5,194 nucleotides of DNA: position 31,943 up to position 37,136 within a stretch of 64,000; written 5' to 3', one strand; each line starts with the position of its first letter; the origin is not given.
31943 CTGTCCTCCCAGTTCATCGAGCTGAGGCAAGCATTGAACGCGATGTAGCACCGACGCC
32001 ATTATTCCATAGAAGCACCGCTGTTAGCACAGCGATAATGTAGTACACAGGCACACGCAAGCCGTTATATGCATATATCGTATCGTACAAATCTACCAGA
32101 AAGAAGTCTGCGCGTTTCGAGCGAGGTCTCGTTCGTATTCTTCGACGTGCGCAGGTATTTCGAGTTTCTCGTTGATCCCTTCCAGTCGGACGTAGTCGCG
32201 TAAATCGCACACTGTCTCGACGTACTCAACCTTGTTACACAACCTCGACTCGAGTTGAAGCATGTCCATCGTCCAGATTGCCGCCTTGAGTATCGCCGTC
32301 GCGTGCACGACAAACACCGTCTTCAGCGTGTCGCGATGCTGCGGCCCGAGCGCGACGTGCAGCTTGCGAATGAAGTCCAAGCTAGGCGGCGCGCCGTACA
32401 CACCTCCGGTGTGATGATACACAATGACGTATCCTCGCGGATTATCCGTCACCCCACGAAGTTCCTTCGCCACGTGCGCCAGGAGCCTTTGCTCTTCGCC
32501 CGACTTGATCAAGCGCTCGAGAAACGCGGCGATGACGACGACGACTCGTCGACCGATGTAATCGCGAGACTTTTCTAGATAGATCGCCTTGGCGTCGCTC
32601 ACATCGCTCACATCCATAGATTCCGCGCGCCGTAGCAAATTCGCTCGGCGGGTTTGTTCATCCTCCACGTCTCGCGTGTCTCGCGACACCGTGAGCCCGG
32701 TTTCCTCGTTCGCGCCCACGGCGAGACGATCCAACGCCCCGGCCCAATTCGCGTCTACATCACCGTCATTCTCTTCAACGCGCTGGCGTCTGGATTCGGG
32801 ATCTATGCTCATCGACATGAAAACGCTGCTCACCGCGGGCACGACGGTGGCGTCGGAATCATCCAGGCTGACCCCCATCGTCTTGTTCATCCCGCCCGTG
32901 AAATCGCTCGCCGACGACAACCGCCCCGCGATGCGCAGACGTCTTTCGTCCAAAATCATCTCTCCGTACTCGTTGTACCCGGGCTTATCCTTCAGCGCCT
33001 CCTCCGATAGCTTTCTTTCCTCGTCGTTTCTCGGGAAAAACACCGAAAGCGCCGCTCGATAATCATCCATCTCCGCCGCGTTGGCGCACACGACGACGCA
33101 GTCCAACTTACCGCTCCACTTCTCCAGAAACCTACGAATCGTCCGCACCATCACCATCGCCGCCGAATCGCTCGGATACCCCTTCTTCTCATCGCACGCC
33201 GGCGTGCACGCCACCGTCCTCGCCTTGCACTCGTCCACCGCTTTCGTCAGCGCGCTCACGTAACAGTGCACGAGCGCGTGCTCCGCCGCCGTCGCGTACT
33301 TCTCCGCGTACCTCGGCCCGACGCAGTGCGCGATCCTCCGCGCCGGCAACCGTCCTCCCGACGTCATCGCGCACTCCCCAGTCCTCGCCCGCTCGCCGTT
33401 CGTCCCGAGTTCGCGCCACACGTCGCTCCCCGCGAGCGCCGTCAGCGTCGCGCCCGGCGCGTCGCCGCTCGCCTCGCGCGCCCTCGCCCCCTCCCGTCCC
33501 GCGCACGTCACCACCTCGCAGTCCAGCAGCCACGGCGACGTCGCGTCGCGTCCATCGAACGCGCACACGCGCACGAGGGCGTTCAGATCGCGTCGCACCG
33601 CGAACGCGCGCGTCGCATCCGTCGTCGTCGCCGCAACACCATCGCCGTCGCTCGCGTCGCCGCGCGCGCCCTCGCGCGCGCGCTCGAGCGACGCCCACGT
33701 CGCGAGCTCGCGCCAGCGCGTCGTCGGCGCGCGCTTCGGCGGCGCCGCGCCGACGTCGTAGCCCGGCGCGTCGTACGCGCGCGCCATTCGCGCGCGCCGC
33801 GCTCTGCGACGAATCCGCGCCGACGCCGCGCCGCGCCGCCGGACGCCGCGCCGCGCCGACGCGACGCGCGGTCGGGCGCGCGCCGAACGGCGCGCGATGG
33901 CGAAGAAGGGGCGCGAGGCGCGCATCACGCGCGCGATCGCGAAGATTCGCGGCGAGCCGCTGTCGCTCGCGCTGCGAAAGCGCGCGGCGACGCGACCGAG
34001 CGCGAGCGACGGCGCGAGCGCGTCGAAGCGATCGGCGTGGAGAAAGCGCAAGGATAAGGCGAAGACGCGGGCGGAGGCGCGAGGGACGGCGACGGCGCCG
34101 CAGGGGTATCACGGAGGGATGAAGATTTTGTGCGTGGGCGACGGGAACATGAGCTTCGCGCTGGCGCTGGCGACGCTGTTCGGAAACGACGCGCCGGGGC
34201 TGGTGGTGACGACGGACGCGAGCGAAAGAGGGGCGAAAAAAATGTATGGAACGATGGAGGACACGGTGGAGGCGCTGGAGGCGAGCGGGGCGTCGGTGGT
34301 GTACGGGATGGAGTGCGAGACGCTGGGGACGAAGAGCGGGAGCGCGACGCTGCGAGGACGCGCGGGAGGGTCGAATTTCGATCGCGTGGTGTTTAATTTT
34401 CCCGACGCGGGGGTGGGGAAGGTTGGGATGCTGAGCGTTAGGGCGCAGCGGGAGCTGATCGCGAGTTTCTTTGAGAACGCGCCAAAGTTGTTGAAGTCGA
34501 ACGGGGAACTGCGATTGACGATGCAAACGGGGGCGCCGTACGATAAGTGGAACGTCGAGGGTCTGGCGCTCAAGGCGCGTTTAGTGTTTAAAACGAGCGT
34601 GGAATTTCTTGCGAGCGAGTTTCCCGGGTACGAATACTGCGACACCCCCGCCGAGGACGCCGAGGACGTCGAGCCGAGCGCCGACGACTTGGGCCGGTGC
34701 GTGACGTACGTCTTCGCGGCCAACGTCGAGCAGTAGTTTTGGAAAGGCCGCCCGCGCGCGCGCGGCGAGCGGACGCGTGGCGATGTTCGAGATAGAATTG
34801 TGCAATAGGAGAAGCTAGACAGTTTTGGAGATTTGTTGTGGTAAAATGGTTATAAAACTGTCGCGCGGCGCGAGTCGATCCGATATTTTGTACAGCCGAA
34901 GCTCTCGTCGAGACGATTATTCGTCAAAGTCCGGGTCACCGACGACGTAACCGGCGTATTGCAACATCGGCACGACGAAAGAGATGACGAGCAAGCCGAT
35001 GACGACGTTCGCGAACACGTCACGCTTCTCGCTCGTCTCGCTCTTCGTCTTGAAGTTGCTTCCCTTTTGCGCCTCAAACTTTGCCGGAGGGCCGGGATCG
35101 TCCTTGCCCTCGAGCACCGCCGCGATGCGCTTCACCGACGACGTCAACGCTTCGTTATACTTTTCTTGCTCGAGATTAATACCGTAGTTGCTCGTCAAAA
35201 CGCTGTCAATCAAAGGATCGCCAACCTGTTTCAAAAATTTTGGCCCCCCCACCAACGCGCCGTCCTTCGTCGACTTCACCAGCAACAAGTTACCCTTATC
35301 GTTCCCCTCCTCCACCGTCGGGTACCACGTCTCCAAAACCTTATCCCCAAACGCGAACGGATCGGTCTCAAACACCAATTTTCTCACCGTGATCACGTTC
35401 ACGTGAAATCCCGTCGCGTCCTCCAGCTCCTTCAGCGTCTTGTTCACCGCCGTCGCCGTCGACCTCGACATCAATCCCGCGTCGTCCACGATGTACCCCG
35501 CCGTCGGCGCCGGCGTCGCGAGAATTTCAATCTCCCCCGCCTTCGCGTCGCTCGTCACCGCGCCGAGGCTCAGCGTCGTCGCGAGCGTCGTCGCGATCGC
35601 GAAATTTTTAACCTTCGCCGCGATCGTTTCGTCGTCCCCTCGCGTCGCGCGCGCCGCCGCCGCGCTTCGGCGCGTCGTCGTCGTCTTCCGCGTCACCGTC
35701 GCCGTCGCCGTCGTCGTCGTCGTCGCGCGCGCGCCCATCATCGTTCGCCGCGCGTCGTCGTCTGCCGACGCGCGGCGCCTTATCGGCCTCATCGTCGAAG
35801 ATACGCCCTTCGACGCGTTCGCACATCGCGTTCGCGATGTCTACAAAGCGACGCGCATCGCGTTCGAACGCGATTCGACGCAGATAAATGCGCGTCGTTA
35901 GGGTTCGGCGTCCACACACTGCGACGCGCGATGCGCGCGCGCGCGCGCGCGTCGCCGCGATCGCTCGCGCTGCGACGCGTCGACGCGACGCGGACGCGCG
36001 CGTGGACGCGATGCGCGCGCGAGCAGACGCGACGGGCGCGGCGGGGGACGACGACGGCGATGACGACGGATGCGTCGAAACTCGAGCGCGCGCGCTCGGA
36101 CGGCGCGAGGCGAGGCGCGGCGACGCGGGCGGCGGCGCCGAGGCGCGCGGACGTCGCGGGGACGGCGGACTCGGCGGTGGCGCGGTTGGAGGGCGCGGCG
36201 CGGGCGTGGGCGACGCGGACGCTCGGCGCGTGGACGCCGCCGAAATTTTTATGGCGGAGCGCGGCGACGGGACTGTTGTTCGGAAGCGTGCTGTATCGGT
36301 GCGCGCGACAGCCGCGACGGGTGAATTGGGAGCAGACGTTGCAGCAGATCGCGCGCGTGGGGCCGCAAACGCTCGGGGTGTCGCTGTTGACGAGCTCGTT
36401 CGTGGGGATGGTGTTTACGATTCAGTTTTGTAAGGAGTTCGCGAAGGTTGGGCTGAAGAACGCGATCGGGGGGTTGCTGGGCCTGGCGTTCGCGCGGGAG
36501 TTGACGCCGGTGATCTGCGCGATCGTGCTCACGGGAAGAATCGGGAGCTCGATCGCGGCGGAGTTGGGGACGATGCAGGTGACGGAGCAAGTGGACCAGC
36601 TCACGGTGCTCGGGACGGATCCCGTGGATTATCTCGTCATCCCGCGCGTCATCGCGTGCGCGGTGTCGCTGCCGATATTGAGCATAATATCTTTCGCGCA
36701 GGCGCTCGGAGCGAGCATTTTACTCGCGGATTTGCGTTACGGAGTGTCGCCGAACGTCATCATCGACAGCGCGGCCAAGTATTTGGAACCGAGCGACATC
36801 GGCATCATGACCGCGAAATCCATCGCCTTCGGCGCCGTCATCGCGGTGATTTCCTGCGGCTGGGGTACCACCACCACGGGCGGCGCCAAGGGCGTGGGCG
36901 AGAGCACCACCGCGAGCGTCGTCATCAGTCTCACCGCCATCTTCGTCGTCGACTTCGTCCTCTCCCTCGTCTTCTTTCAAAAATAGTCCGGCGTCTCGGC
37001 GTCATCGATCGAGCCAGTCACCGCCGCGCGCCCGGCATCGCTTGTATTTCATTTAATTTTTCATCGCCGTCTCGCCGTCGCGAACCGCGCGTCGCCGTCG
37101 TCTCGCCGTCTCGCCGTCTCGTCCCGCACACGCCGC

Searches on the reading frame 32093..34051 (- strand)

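Call 65: search_protein_families(library=pfam, proteins=[window:32093-34051:-], max_evalue=0.00001)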
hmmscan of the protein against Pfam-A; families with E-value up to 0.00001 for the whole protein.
window:32093-34051:- (652 aa): 2 families
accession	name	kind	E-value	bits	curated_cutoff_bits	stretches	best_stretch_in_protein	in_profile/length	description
PF13716.11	CRAL_TRIO_2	-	4.8e-24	85.7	23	1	500-642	1-137/137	Divergent CRAL/TRIO domain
PF01661.27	Macro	-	2e-13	50.8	22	1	218-301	33-118/118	Macro domain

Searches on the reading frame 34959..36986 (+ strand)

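Call 65: search_protein_families(library=pfam, proteins=[window:34959-36986:+], max_evalue=0.00001)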
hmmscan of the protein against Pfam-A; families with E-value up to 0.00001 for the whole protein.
window:34959-36986:+ (675 aa): 1 family
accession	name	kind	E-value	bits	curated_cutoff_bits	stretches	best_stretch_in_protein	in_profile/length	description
PF02405.21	MlaE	-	3.5e-66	223.3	22.5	1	461-670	2-211/212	Permease MlaE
